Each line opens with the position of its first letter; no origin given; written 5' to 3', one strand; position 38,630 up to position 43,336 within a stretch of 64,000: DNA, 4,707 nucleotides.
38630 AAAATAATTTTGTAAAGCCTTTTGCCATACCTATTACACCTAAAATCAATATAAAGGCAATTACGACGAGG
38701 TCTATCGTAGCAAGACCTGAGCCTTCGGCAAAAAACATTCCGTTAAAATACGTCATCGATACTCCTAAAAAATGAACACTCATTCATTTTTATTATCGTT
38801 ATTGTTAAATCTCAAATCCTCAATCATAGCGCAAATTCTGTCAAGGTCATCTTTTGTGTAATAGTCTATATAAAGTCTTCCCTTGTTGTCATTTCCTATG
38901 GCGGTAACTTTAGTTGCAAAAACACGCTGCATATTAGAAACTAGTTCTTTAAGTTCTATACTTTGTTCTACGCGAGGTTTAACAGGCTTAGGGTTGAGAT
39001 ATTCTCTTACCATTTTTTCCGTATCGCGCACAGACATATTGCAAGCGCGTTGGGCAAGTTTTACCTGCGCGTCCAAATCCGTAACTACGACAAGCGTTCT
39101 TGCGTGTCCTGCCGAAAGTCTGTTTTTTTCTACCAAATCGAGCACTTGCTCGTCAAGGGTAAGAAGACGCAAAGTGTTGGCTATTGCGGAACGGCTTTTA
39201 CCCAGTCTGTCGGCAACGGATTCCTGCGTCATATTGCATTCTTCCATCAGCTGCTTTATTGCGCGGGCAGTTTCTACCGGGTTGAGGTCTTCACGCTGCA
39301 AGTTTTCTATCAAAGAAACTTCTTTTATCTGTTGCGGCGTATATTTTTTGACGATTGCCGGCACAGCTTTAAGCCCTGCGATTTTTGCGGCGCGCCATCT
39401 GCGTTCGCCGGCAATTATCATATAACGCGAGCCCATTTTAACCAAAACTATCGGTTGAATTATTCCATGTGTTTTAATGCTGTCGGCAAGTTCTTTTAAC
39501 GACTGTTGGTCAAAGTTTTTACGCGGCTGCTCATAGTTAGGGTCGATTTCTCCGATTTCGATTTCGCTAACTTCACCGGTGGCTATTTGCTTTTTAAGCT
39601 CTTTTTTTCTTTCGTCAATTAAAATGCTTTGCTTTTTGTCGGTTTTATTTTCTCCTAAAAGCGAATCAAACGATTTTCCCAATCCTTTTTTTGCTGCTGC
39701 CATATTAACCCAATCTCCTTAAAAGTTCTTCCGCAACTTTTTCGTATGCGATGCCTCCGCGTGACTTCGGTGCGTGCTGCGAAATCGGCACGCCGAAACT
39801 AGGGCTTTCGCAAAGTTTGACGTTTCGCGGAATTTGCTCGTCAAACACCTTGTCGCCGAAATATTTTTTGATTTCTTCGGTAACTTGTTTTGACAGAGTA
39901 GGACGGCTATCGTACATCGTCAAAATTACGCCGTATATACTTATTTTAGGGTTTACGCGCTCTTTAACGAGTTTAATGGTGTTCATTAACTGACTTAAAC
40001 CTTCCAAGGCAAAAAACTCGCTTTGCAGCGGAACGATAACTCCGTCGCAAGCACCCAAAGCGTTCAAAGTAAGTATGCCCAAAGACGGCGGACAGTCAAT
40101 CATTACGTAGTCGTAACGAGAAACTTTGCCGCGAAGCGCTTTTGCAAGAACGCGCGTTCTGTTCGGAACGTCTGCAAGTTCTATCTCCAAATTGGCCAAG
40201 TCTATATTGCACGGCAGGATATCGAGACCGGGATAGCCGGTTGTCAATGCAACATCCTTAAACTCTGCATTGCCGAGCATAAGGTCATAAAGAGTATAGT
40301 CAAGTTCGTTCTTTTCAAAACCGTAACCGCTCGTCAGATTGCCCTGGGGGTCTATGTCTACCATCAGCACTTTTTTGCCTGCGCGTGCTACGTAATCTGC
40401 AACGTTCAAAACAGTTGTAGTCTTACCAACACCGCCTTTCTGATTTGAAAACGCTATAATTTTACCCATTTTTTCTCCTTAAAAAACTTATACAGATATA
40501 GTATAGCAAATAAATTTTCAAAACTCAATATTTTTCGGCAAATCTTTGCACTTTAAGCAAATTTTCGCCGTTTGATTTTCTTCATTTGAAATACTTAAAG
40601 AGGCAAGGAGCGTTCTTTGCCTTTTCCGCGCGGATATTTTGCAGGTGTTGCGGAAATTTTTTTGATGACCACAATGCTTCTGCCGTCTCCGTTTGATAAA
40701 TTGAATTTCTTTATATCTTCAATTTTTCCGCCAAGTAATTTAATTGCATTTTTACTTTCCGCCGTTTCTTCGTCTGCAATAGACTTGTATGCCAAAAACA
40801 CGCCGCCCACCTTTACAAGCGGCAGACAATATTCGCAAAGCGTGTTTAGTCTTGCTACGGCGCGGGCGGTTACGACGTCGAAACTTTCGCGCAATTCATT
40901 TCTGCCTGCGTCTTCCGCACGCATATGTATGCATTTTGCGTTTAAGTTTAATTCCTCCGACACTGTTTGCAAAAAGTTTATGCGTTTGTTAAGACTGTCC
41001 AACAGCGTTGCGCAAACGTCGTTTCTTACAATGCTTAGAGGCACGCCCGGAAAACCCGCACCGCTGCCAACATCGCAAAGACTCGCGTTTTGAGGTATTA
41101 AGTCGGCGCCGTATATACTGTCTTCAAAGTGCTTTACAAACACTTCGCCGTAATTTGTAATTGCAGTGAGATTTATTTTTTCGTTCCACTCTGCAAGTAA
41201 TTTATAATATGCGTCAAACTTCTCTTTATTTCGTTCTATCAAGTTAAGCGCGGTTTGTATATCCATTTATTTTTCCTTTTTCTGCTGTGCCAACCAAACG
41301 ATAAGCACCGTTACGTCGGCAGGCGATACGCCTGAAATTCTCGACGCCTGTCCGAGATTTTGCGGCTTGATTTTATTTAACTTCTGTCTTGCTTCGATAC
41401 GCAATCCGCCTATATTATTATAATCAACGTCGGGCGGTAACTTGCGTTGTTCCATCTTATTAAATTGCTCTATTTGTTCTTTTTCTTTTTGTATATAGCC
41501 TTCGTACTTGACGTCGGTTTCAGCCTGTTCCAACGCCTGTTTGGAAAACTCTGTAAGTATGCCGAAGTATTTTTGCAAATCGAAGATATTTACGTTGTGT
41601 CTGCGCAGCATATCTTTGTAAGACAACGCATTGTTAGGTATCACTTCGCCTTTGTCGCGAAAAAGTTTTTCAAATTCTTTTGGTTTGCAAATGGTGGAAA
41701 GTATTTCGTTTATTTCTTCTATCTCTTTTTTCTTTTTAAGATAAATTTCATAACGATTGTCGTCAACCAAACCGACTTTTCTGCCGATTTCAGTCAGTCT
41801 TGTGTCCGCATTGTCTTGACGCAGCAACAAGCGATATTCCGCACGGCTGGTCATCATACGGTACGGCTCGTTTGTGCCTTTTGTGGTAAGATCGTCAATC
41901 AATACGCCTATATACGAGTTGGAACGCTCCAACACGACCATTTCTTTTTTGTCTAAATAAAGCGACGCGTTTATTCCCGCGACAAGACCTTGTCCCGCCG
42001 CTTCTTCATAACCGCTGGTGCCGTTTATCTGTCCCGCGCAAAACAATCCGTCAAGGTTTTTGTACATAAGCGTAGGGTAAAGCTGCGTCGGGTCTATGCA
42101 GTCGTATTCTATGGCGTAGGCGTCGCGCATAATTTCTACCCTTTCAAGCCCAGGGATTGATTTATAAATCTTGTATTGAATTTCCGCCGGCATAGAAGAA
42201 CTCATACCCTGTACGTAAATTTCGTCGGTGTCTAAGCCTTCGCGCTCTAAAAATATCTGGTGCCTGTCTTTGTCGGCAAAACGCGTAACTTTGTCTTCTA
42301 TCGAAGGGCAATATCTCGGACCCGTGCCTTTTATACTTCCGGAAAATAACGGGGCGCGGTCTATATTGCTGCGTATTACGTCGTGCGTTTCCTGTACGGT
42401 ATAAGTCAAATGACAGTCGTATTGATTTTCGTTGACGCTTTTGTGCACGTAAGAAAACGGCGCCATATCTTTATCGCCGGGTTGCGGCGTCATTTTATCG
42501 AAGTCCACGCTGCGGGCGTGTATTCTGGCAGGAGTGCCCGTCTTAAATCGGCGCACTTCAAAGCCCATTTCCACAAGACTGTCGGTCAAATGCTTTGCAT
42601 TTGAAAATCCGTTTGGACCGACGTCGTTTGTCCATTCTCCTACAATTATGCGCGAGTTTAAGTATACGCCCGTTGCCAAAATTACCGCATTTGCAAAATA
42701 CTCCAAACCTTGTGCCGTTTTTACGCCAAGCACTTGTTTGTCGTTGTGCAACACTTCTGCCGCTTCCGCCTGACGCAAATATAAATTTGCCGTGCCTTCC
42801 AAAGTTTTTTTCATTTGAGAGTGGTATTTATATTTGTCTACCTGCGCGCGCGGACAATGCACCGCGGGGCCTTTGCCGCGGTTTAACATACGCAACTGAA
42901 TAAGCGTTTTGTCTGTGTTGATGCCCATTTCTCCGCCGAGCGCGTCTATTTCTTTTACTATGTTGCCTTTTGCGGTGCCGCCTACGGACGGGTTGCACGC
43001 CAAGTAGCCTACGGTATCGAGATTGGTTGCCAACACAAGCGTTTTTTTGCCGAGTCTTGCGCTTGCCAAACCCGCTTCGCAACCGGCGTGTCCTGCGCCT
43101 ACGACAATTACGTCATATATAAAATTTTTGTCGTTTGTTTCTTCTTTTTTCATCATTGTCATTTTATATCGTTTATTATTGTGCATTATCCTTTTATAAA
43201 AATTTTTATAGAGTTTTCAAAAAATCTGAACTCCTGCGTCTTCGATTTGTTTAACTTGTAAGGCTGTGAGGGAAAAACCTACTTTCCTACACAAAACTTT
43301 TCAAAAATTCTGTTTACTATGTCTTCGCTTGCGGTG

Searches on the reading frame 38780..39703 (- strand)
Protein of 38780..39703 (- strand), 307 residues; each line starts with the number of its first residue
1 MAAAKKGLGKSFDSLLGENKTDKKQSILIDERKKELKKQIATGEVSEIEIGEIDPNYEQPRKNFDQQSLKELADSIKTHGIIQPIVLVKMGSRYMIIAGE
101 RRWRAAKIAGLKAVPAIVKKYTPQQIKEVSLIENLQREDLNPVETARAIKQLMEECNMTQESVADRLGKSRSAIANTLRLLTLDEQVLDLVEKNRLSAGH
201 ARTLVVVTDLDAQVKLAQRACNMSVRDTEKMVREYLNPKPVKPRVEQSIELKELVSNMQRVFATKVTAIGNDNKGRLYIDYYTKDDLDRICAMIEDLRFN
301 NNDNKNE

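Call 4: search_protein_families(library=pfam, proteins=[window:38780-39703:-])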
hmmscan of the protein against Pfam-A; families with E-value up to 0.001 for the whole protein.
window:38780-39703:- (307 aa): 4 families
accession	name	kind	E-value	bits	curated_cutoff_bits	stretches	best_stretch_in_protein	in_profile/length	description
PF17762.8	HTH_ParB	-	2e-33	115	22.6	1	138-235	1-100/102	ParB HTH domain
PF02195.25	ParB_N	-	1e-32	112.5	26.3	1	44-136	2-95/95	ParB N-terminal domain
PF01381.28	HTH_3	-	7.8e-06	26.3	23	1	149-175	1-27/55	Helix-turn-helix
PF23552.2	ParB_C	-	0.00011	22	23.8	1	251-294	5-49/50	ParB dimerisation domain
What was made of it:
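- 38780..39703 (-): parB (spo0J). Pfam ParB_N, HTH_ParB, ParB_C (call 4).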

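Call 71: list_cluster_members(proteins=[P0001, P0006, window:38780-39703:-])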
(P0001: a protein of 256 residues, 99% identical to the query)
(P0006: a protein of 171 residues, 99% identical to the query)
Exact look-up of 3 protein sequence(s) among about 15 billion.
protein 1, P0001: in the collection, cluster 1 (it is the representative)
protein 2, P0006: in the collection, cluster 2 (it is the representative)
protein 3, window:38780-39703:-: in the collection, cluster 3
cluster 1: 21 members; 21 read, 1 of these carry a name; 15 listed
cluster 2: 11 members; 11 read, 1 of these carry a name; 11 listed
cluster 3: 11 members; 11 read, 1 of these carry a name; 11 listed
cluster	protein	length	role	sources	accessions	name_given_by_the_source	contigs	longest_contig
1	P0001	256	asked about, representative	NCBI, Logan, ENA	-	-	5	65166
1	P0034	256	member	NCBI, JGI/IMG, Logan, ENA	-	uncharacterized membrane protein required for colicin V production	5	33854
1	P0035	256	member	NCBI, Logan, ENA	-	-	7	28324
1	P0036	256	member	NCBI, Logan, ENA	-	-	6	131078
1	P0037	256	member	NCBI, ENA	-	-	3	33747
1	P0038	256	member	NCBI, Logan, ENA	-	-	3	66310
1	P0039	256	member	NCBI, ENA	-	-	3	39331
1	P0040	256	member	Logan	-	-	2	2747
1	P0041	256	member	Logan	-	-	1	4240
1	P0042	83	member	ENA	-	-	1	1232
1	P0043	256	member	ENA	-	-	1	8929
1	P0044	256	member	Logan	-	-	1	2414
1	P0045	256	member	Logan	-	-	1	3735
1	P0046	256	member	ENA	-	-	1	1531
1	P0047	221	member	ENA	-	-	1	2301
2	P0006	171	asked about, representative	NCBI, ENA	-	-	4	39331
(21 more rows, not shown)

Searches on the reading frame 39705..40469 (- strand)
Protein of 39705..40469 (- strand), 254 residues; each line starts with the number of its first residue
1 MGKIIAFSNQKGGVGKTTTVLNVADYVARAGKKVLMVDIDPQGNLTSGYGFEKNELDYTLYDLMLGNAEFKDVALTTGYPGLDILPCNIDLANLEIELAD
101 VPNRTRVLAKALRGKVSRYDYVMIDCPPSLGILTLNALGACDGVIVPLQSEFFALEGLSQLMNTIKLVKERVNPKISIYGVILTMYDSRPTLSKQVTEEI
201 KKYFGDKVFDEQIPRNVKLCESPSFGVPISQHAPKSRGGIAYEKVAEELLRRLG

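Call 4: search_protein_families(library=pfam, proteins=[window:39705-40469:-])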
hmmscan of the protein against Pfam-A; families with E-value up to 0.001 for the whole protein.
window:39705-40469:- (254 aa): 8 families
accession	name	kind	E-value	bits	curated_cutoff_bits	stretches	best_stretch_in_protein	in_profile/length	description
PF13614.12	AAA_31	-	6.3e-64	215.6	27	1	3-178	2-177/177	AAA domain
PF01656.29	CbiA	-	2.5e-28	99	25.4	1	5-229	1-125/125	CobQ/CobB/MinD/ParA nucleotide binding domain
PF09140.17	MipZ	-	2.1e-11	44.1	20.7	1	4-43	2-41/262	ATPase MipZ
PF10609.15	ParA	-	4.8e-09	36.4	27.1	1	3-43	4-44/246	NUBPL iron-transfer P-loop NTPase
PF06564.18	CBP_BcsQ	-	1.1e-08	35.3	21.3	1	4-146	3-143/234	Cellulose biosynthesis protein BcsQ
PF00142.24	Fer4_NifH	-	3.7e-07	30.4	25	1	10-47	7-44/271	4Fe-4S iron sulfur cluster binding proteins, NifH/frxC family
PF02374.21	ArsA_ATPase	-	8e-07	29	24.3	1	5-48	4-46/305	Anion-transporting ATPase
PF00448.28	SRP54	-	0.00071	19.7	22.7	0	13-40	11-38/196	SRP54-type protein, GTPase domain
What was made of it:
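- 39705..40469 (-): parA (soj). Pfam AAA_31, CbiA, ParA (call 4).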

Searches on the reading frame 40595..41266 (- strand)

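Call 4: search_protein_families(library=pfam, proteins=[window:40595-41266:-])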
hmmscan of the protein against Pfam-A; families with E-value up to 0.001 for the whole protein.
window:40595-41266:- (223 aa): 2 families
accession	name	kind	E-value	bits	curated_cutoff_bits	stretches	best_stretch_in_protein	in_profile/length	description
PF02527.21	GidB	-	2.3e-52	177.4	27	1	14-188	2-176/184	rRNA small subunit methyltransferase G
PF13847.12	Methyltransf_31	-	0.00028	21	27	1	60-149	4-95/145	Methyltransferase domain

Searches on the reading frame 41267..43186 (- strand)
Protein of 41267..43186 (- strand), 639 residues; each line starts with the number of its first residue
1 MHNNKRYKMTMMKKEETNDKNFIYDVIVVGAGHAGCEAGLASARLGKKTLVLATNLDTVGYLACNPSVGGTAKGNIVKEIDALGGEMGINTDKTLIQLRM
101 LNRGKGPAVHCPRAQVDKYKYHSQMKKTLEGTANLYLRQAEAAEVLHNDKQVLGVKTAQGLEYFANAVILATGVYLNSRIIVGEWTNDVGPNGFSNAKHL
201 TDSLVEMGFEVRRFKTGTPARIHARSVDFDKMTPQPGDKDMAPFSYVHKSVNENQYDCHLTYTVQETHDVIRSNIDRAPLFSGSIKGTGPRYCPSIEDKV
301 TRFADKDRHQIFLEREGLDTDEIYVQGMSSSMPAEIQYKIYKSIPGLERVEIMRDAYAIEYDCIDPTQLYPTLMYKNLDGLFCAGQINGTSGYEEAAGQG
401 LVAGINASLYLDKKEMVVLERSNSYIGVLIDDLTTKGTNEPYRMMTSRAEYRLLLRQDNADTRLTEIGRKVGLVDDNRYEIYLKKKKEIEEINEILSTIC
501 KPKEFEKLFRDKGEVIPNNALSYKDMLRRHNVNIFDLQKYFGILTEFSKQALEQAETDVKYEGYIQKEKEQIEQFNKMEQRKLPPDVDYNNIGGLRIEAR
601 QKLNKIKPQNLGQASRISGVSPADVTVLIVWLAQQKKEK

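Call 4: search_protein_families(library=pfam, proteins=[window:41267-43186:-])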
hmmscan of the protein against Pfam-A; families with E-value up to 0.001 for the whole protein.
window:41267-43186:- (639 aa): 8 families
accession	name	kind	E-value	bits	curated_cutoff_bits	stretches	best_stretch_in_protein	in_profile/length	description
PF01134.28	GIDA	-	9.7e-159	529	22.1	1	25-415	1-391/391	Glucose inhibited division protein A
PF13932.14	SAM_GIDA_C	-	5.5e-27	93.8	27.1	1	573-628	1-56/57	tRNA modifying enzyme MnmG/GidA C-terminal helical bundle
PF21680.2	GIDA_C_1st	-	5.1e-16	59.6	24.7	1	476-569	1-96/96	tRNA modifying enzyme MnmG/GidA C-terminal helical domain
PF07992.20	Pyr_redox_2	-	4.8e-07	29.9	26.1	1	24-175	1-110/291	Pyridine nucleotide-disulphide oxidoreductase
PF12831.13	FAD_oxidored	-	1.2e-05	25.3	27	1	25-173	1-145/416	FAD dependent oxidoreductase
PF13738.12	Pyr_redox_3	-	5.8e-05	22.9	30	0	96-179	58-139/305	Pyridine nucleotide-disulphide oxidoreductase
PF01266.30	DAO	-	9.1e-05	22.6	27.9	0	107-177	136-207/353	FAD dependent oxidoreductase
PF00890.30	FAD_binding_2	-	0.00044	20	20.4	0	25-53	1-29/414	FAD binding domain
